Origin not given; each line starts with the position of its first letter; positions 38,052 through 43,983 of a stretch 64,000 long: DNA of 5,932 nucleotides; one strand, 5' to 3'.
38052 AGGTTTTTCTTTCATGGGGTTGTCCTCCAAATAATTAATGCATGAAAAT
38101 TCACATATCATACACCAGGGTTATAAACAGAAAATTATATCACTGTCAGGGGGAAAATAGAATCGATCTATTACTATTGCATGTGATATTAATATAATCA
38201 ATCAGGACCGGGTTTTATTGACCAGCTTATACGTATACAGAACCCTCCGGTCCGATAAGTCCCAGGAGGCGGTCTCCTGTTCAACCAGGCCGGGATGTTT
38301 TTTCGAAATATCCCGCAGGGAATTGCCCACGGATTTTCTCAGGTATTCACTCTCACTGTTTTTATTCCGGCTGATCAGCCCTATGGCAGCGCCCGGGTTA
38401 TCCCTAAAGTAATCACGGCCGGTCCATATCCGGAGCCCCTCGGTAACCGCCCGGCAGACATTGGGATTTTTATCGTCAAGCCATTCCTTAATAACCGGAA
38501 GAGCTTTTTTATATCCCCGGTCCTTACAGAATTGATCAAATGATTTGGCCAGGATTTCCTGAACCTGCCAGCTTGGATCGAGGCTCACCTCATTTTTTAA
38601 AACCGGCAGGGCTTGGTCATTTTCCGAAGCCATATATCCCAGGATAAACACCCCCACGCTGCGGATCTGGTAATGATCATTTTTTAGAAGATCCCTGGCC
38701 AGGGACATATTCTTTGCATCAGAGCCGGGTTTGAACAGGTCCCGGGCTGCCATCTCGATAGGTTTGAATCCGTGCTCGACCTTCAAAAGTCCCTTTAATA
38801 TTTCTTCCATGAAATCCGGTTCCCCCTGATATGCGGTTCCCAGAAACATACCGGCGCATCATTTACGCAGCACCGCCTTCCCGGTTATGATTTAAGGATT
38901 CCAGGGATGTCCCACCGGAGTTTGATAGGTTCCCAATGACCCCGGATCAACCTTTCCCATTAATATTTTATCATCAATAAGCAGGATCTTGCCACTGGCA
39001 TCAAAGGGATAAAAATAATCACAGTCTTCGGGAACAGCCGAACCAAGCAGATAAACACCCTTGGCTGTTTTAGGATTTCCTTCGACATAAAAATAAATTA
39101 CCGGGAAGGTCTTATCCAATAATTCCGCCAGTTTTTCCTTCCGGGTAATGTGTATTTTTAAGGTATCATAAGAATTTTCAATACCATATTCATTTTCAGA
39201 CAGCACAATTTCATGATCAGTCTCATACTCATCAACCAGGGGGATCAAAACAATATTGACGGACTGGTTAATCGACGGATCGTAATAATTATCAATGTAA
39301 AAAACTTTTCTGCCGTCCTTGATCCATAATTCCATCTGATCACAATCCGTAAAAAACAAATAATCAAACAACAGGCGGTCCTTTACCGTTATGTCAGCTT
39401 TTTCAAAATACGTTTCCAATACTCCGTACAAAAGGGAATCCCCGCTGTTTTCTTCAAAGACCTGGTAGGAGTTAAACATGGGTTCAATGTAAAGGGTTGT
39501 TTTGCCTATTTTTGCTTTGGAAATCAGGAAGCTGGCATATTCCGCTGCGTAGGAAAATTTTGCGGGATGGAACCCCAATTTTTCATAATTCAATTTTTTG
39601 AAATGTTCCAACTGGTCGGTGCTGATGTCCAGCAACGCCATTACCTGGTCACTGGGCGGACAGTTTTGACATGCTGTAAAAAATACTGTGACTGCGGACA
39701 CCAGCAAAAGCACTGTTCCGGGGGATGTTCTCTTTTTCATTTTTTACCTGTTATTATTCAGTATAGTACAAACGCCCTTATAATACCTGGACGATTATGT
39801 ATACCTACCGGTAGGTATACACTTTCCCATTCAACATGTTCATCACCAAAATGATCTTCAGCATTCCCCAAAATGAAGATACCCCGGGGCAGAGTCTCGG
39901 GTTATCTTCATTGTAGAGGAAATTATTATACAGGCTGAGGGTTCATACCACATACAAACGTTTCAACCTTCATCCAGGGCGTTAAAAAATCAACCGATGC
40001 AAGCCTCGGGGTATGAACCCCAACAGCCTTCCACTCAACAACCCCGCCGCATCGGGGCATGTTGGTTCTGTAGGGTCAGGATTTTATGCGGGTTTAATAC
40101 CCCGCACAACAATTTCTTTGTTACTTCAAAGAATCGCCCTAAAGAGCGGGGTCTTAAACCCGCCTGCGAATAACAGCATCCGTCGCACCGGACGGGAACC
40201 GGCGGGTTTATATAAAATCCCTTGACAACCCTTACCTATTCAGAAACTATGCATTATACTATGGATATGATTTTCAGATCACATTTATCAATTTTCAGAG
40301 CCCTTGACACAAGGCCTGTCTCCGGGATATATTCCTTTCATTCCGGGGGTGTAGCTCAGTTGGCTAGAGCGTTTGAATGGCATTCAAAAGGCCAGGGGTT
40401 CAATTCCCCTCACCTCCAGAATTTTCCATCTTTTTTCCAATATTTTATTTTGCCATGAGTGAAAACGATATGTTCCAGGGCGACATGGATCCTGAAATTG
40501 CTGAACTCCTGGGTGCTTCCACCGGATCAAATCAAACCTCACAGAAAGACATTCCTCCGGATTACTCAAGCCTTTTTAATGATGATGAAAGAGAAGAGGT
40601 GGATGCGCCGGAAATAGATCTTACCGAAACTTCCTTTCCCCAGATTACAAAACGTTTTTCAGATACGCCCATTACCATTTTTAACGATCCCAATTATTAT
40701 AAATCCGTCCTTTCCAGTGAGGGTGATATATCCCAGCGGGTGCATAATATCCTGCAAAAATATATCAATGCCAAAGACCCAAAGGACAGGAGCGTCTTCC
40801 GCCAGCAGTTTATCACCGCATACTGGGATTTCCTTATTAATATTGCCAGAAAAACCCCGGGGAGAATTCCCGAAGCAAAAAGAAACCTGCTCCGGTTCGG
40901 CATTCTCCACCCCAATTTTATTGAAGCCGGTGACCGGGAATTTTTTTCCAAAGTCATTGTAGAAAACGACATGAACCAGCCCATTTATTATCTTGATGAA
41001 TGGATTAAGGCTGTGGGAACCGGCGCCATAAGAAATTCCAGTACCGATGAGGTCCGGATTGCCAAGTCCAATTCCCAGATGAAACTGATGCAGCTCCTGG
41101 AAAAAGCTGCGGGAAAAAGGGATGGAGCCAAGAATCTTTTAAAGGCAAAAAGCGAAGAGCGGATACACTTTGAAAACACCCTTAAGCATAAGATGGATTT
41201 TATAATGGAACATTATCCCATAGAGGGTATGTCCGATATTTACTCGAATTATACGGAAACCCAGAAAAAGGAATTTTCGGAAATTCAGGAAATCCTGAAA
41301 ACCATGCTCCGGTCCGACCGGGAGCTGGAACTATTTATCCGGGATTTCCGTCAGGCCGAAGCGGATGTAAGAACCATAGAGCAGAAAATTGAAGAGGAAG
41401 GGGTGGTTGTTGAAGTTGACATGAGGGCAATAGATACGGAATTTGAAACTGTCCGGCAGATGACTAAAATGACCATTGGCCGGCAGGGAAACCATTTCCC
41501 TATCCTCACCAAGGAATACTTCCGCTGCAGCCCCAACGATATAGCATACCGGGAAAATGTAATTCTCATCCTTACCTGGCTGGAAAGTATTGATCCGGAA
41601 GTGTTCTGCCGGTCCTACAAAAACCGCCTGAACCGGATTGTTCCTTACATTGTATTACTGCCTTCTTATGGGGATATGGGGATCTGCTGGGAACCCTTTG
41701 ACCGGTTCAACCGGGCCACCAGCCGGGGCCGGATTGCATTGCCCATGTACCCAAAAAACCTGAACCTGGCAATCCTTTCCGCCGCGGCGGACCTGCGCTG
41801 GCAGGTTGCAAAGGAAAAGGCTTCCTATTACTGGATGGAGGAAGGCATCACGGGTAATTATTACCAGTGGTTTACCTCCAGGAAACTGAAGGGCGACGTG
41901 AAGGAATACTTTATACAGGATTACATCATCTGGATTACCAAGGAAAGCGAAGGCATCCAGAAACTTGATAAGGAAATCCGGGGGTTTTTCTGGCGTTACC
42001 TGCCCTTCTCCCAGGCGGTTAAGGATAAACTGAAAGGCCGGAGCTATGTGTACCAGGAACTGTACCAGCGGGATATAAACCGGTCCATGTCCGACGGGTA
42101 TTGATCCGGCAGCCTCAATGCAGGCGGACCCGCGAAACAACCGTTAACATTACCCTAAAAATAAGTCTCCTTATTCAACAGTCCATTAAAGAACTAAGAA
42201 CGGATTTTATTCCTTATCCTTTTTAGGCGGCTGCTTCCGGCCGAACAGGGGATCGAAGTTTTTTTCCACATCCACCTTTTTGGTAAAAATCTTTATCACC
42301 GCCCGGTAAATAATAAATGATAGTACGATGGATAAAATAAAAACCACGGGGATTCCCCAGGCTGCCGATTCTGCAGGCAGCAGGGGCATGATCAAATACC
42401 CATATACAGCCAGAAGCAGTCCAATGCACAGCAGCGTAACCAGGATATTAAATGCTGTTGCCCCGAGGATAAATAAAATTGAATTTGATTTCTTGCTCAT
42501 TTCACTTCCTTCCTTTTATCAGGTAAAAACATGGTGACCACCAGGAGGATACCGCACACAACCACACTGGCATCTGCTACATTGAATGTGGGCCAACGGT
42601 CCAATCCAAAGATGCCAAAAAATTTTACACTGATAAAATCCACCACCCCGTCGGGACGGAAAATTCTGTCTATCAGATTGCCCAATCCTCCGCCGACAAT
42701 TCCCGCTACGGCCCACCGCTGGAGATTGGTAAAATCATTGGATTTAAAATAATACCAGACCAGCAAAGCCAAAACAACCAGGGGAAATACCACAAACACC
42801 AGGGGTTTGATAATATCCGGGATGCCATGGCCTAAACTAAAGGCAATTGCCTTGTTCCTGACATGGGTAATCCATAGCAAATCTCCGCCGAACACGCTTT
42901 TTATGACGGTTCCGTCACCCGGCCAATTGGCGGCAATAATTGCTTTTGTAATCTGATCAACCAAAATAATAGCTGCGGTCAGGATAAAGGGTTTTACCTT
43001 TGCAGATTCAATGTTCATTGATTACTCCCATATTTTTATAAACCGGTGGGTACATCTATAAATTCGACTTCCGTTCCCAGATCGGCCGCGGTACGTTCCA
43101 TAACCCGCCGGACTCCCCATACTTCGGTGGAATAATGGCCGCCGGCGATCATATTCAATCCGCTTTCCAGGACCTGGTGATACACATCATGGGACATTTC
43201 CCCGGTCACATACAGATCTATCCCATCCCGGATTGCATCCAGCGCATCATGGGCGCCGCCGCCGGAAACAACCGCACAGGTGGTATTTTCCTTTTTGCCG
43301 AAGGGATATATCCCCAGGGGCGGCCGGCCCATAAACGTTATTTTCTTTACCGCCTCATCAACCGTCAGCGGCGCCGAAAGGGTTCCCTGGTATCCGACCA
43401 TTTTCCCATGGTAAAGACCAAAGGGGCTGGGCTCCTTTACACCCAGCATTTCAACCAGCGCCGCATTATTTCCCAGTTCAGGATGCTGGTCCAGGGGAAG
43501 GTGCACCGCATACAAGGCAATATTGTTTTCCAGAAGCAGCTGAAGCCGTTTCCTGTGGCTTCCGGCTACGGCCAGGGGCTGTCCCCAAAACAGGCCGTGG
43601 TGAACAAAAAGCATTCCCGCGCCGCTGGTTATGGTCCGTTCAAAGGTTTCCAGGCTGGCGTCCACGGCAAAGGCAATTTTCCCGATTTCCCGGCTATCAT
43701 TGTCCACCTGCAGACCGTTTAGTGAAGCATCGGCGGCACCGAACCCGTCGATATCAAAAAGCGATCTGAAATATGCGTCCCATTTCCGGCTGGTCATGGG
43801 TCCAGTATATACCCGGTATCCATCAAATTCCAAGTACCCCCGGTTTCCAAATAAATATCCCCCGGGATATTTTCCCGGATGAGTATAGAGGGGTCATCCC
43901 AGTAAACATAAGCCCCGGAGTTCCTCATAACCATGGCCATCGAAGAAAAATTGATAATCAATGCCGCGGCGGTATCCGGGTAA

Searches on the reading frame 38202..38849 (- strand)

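Call 31: search_protein_families(library=pfam, proteins=[window:38202-38849:-], max_evalue=0.0001)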
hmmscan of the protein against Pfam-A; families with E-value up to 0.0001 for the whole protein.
window:38202-38849:- (215 aa): 3 families
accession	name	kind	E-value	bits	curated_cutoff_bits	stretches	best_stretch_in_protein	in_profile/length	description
PF08713.17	DNA_alkylation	-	3.3e-11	43.7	21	1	34-190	38-191/213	DNA alkylation repair enzyme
PF02985.28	HEAT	-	8.5e-07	29.1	23.5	0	117-139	2-24/31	HEAT repeat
PF13646.12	HEAT_2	-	1.1e-06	29.3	27.7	1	82-178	2-87/88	HEAT repeats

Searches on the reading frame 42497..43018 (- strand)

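Call 32: search_protein_families(library=pfam, proteins=[window:42497-43018:-], max_evalue=0.0001)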
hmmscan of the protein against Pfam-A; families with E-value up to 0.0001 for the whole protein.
window:42497-43018:- (173 aa): 1 family
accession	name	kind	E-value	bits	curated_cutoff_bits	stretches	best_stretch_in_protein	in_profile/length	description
PF01252.23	Peptidase_A8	-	3.5e-31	108.7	25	1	14-164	2-141/142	Signal peptidase (SPase) II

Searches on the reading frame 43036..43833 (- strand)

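Call 32: search_protein_families(library=pfam, proteins=[window:43036-43833:-], max_evalue=0.0001)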
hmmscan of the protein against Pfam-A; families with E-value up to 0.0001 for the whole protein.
window:43036-43833:- (265 aa): 1 family
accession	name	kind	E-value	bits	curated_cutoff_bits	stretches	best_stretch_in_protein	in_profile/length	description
PF01784.24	DUF34_NIF3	-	1.7e-57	195.4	23.4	1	33-261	19-252/256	Duf34/NIF3 (NGG1p interacting factor 3)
